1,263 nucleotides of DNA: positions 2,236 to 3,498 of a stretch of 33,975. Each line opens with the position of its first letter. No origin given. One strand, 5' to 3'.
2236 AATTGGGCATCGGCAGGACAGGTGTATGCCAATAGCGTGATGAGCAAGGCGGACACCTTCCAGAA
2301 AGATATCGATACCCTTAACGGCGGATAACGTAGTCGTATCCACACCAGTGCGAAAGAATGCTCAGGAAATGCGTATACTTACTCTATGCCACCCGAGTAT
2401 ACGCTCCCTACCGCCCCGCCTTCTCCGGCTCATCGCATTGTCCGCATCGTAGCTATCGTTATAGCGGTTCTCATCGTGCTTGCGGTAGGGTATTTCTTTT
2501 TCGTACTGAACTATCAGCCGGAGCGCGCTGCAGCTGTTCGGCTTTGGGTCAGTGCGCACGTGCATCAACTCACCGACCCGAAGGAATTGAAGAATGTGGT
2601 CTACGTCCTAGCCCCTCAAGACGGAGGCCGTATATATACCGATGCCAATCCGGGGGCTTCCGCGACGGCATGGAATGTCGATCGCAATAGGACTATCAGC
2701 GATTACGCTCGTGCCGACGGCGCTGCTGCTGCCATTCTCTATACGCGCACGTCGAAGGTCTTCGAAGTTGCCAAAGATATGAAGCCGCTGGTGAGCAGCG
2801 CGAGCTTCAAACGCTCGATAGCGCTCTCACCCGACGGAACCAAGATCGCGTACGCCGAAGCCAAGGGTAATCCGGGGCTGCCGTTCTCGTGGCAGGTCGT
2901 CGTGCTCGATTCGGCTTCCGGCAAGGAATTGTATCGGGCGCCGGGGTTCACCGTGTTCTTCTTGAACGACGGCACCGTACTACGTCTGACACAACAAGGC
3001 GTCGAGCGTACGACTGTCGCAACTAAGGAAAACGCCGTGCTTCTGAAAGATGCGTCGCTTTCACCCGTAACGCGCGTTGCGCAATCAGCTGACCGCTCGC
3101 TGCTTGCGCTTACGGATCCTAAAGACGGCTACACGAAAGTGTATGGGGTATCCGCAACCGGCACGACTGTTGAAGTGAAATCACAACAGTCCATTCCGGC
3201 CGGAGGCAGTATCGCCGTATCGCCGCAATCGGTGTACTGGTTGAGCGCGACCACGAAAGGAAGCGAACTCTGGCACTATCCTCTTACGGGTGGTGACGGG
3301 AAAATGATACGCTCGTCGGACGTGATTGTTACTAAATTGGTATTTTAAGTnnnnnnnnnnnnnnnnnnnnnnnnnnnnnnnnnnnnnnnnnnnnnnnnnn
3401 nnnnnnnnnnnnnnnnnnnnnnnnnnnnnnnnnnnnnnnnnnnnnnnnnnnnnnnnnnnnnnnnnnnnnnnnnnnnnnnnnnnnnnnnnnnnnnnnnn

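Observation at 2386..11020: Duplicated, translationally coupled 'TM-anchored PD40 protein + giant PKD/CARDB/Ig secreted protein' cassette bracketing an Lnt-like gene: candidate undescribed cell-surface system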

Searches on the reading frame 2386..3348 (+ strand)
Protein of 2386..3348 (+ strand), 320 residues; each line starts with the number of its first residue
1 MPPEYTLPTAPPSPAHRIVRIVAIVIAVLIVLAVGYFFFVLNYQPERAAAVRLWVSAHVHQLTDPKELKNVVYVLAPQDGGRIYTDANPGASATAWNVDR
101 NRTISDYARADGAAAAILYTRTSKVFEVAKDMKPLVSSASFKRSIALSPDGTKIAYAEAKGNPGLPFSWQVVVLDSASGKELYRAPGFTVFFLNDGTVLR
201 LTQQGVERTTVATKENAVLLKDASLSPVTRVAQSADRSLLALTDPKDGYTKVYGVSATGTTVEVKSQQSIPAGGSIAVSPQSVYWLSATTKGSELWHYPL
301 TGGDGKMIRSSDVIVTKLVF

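Call 3: search_protein_families(library=pfam, proteins=[window:2386-3348:+], max_evalue=1)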
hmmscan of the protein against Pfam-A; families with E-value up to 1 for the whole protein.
window:2386-3348:+ (320 aa): 2 families
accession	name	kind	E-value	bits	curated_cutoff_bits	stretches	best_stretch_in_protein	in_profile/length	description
PF07676.18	PD40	-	0.05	14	20.9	1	133-157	2-26/38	WD40-like Beta Propeller Repeat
PF15168.11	TRIQK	-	0.16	12.4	27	1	18-44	48-74/79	Triple QxxK/R motif-containing protein family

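Call 4: search_protein_families(library=ncbifam, proteins=[window:2386-3348:+], max_evalue=1)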
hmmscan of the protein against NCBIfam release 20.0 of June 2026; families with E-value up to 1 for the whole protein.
window:2386-3348:+ (320 aa): 1 family
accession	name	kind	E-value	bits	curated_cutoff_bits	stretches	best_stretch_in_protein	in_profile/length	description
NF002720.0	PRK02561.1-4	exception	0.011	16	127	1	187-230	17-60/98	cytochrome b559 subunit beta, long form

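Call 8: find_homologous_proteins(query=window:2386-3348:+)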
Query window:2386-3348:+ (320 aa): 2 proteins with E <= 0.001 among 8000 candidates.
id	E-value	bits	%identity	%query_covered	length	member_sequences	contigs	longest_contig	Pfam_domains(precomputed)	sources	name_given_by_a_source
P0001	1.9e-205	699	100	100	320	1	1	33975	-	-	-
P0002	3.8e-89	317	49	100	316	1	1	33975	-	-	-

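Call 12: search_solved_structures(query=A1, max_evalue=10)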
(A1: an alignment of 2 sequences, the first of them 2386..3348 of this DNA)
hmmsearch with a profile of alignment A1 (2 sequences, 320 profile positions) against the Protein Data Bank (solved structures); distinct sequences matched with E-value up to 10: 12.
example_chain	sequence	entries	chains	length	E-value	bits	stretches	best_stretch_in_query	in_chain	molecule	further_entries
6pnv_A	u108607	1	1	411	0.011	18.3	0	144-180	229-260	Tol-Pal system protein TolB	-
4r40_A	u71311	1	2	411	0.012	18.2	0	144-180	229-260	Protein TolB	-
4pwz_A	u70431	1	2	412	0.012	18.2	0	144-180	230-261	Protein TolB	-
4jml_A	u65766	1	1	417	0.022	17.3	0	144-180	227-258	Protein TolB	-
1crz_A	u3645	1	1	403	0.024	17.1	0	144-180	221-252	TOLB PROTEIN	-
7nst_E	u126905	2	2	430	0.025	17.1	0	144-180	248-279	Tol-Pal system protein TolB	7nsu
2w8b_B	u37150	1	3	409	0.026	17.1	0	144-180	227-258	PROTEIN TOLB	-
2hqs_A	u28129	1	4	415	0.028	17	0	144-180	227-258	Protein tolB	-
3iax_A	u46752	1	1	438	0.035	16.6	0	144-180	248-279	Protein tolB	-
1c5k_A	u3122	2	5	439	0.035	16.6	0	144-180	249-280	PROTEIN (TOLB PROTEIN) | PROTEIN TOLB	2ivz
2w8b_A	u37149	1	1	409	0.037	16.5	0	144-180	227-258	PROTEIN TOLB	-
7mx5_A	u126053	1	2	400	0.38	13.2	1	110-165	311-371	Tol-Pal system protein TolB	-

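Call 22: search_protein_representatives(alignment_id=A1)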
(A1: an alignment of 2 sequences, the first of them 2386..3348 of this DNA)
Query: 2 sequences, 320 profile positions. Proteins with E-value up to 0.001 (for the whole library): 464; up to 1e-10: 67; up to 1e-30: 3. The best 150 are listed.
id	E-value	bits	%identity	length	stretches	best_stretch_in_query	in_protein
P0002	3.4e-187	637.7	-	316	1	1-320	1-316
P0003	2.2e-43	165.2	-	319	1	11-310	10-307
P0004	4.3e-41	157.7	-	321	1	23-300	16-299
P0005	1.4e-29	119.8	-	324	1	18-304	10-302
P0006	4.1e-29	118.3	-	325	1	16-304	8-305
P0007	8.6e-29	117.3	-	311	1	28-314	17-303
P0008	3.5e-26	108.7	-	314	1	1-308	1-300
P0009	4.4e-26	108.3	-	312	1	18-312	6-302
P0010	1.8e-25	106.3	-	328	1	24-310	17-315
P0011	9.6e-25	104.0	-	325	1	17-304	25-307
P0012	1.8e-23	99.8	-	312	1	20-311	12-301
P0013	4.9e-23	98.3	-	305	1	19-310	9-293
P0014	1.7e-22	96.6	-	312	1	19-314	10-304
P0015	2.7e-22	95.9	-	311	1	12-287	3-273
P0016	2.2e-21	92.9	-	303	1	21-311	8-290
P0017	3.9e-21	92.1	-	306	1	27-313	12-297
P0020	1.0e-19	87.4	-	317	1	17-309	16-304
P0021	2.5e-19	86.2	-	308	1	16-306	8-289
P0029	1.1e-15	74.2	-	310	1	19-311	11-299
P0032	2.9e-15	72.8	-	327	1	4-308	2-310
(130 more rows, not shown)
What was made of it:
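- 2386..3348 (+): small1: N-terminal TM helix (aa 14-43), helix 45-63, then a six-bladed β-propeller. The TKLVF tail is the last strand and closes the propeller. The family appears in the exhaustive HMMER search (call 22).
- Tried and rejected: The exhaustive HMMER search was what revealed it (call 22).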

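Call 24: predict_structure(alignment_id=A1)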
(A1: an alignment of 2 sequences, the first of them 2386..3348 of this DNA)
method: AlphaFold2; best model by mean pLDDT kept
length: 320 residues; sequences in the alignment: 2
mean_pLDDT: 55.8   pTM: 0.45
mean pLDDT of the five models: 55.8, 51.3, 49.3, 48.9, 46.7
residues with pLDDT >= 90: 4; 70-90: 89; 50-70: 111; < 50: 116
segments of 3 or more residues with pLDDT < 50: 42-141, 161-166, 222-228
pLDDT, mean of each block of 10 residues (from residue 1): 55 65 80 71 36 25 27 26 26 29 34 32 33 34 56 59 53 63 75 70 71 65 52 74 71 66 71 73 76 78 85 57
secondary structure, 60 per line:
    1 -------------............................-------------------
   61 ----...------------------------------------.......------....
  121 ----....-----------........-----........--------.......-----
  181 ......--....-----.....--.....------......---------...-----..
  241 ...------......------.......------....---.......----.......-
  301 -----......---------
elements in order: H14-41 H104-110 E117-120 E125-128 E140-147 E153-160 E169-175 E181-186 E189-192 E198-202 E205-209 E216-221 E231-233 E239-243 E250-255 E262-268 E275-278 E282-288 E293-299 E306-311
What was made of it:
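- Tried and rejected: A two-row alignment gave pLDDT 56, which was unusable (call 24).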

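Call 26: find_homologous_proteins(query=A2, max_evalue=0.00001)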
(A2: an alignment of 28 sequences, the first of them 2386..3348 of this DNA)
Query A2 (28 sequences) (320 aa, profile of the alignment): 4 proteins with E <= 0.00001 among 8000 candidates.
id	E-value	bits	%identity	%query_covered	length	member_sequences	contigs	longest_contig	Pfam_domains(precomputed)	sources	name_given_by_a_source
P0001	2.8e-95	337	100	100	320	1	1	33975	-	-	-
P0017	7.8e-92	325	27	92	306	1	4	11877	-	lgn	-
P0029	1.4e-91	325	24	88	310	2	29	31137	-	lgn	-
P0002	2.9e-90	320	49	100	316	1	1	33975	-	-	-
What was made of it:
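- Tried and rejected: Searches with small1 alone and with a 28-sequence profile returned only the window copies plus two members (calls 8, 26).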

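Call 27: find_encoding_contigs(protein=P0029, flank=10000, max_places=5)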
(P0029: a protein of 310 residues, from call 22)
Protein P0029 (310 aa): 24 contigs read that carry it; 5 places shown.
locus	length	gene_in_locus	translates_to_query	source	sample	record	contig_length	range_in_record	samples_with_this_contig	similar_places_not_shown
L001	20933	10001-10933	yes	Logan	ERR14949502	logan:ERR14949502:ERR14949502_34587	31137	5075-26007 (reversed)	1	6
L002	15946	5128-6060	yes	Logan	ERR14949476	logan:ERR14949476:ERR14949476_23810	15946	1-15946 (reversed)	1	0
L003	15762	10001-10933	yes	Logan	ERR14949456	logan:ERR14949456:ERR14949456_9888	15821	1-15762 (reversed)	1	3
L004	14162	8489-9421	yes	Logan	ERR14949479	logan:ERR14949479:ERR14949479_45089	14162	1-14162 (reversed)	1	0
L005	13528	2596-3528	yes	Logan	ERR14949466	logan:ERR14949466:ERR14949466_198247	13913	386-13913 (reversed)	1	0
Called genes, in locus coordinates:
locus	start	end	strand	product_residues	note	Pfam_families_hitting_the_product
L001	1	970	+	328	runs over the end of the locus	PF02779:Transket_pyr, PF02780:Transketolase_C, PF22613:Transketolase_C_1 (weak)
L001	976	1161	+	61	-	-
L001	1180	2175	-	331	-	PF00294:PfkB, PF08543:Phos_pyr_kin (weak)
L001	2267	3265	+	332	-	PF00274:Glycolytic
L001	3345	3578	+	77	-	-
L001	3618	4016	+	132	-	-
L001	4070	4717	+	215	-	PF01386:Ribosomal_L25p, PF14693:Ribosomal_TL5_C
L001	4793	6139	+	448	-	PF13406:SLT_2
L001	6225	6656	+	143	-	-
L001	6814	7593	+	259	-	-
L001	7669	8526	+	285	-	-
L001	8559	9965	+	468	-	PF20154:LNT_N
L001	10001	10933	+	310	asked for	-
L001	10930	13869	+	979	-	PF07705:CARDB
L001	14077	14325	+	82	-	PF01197:Ribosomal_L31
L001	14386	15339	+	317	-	PF03462:PCRF, PF00472:RF-1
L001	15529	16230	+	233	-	PF00318:Ribosomal_S2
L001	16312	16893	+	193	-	PF22566:UBA_8 (faint), PF25025:EF-Ts_N (weak), PF00889:EF_TS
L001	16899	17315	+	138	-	-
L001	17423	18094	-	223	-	-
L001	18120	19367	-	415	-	PF13506:Glyco_transf_21, PF03142:Chitin_synth_2 (faint), PF00535:Glycos_transf_2, PF10111:Glyco_tranf_2_2 (weak), PF13641:Glyco_tranf_2_3, PF13632:Glyco_trans_2_3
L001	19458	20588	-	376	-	PF01409:tRNA-synt_2d, PF03147:FDX-ACB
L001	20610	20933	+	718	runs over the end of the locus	PF02518:HATPase_c, PF00204:DNA_gyraseB, PF01751:Toprim, PF00986:DNA_gyraseB_C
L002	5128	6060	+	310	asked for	-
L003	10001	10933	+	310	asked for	-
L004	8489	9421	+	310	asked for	-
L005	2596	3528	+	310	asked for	-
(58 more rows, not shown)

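Call 28: find_encoding_contigs(protein=P0017, flank=10000, max_places=4)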
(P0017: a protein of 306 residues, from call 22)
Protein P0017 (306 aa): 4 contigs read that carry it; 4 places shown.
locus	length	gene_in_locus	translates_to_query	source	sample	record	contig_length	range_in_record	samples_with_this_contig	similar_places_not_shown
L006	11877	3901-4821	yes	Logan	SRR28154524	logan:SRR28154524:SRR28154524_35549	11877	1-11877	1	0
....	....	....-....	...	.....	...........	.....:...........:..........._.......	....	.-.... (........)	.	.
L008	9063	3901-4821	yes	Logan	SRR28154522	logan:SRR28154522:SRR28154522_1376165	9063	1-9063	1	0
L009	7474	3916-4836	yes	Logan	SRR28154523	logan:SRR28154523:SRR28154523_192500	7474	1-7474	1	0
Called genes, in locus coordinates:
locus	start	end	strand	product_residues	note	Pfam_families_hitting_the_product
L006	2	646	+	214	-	?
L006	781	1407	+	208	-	-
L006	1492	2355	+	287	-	-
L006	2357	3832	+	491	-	PF20154:LNT_N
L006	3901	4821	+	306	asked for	-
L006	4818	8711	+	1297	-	PF07705:CARDB, PF08481:GBS_Bsp-like, PF07705:CARDB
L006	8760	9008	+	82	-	PF01197:Ribosomal_L31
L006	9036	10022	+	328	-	PF03462:PCRF, PF00472:RF-1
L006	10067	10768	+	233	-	PF00318:Ribosomal_S2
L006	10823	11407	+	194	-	PF22566:UBA_8 (faint), PF25025:EF-Ts_N (weak), PF00889:EF_TS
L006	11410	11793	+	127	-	-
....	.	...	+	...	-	?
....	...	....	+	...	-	-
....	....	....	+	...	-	-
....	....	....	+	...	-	-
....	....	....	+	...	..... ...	-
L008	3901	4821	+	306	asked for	-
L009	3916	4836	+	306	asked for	-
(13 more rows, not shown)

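Call 41: find_related_loci(query=A5, collection=metagenome_contigs, flank=10000)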
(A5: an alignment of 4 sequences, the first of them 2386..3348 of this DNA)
Query A5 (320 aa) in metagenome_contigs; peptide patterns used: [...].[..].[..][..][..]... (x = any residue, [..] = any of these).
29 stretches matched a pattern; 1 encode a relative of the query (tblastn E <= 1e-3); 1 distinct loci.
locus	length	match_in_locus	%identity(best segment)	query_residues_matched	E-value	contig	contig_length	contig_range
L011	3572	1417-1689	37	138-225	6e-7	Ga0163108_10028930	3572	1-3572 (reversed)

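Call 43: find_encoding_contigs(protein=P0003, flank=8000, max_places=3)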
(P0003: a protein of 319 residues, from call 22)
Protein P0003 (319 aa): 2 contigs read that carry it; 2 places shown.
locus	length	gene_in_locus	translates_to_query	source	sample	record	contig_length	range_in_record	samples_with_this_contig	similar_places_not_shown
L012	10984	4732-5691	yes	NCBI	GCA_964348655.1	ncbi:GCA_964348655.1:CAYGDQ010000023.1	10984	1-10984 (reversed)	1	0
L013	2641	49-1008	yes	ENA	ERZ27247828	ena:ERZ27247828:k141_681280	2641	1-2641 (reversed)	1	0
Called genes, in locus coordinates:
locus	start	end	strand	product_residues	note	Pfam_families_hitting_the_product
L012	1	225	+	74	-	?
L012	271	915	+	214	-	PF01386:Ribosomal_L25p, PF14693:Ribosomal_TL5_C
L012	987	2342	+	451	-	PF13406:SLT_2 (weak)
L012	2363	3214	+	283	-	-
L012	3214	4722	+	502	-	PF20154:LNT_N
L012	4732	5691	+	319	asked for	-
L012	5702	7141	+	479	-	PF07705:CARDB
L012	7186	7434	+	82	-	PF01197:Ribosomal_L31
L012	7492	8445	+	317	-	PF03462:PCRF, PF00472:RF-1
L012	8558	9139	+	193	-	-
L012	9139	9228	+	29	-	-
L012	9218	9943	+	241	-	PF00318:Ribosomal_S2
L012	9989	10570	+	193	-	PF25025:EF-Ts_N (weak), PF00889:EF_TS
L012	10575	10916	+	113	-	-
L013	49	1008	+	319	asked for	-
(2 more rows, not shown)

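Call 44: find_encoding_contigs(protein=P0005, flank=9000, max_places=2)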
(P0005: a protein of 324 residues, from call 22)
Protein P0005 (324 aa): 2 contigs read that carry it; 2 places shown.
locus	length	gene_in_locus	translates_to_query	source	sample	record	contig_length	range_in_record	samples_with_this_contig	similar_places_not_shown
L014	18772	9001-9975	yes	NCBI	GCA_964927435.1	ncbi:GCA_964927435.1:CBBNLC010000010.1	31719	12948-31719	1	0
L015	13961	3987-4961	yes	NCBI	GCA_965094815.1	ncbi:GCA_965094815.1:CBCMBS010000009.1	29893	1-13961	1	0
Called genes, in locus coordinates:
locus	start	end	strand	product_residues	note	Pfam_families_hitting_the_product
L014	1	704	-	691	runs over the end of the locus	PF05231:MASE1, PF00512:HisKA, PF02518:HATPase_c, PF00072:Response_reg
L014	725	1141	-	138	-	PF04138:GtrA_DPMS_TM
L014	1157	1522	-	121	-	PF09900:DUF2127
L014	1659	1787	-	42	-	-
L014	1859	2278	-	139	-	-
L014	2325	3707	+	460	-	PF01566:Nramp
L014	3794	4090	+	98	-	-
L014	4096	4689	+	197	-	-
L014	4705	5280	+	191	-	-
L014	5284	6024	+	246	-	-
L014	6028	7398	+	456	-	-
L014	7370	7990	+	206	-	PF20154:LNT_N (weak)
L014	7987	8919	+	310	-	-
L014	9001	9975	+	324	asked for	-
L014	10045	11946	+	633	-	-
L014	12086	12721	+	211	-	PF00881:Nitroreductase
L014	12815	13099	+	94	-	-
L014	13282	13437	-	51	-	-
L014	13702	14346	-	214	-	-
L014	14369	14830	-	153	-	PF08719:NADAR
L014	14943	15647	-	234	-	-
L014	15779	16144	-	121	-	-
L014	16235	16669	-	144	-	PF05443:ROS_MUCR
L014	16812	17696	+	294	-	PF02661:Fic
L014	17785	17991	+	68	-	-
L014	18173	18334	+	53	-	-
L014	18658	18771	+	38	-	?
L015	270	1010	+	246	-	-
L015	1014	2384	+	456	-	-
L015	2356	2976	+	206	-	PF20154:LNT_N (weak)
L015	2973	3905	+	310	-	-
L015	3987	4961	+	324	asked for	-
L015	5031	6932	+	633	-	-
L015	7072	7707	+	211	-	PF00881:Nitroreductase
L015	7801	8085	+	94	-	-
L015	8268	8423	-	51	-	-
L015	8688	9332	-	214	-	-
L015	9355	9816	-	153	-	PF08719:NADAR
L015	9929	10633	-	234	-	-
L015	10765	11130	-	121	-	-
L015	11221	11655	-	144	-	PF05443:ROS_MUCR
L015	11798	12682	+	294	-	PF02661:Fic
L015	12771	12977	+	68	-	-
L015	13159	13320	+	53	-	-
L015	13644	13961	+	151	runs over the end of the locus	-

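Call 45: find_encoding_contigs(protein=P0008, flank=9000, max_places=2)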
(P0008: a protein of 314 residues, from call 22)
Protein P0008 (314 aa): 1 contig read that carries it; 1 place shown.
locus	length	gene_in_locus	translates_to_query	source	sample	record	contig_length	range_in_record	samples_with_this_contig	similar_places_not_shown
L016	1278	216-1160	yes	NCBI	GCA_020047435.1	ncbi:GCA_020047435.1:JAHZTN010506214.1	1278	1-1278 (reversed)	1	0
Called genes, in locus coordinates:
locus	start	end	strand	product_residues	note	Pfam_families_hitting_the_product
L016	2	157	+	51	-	?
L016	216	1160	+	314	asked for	-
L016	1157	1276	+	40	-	?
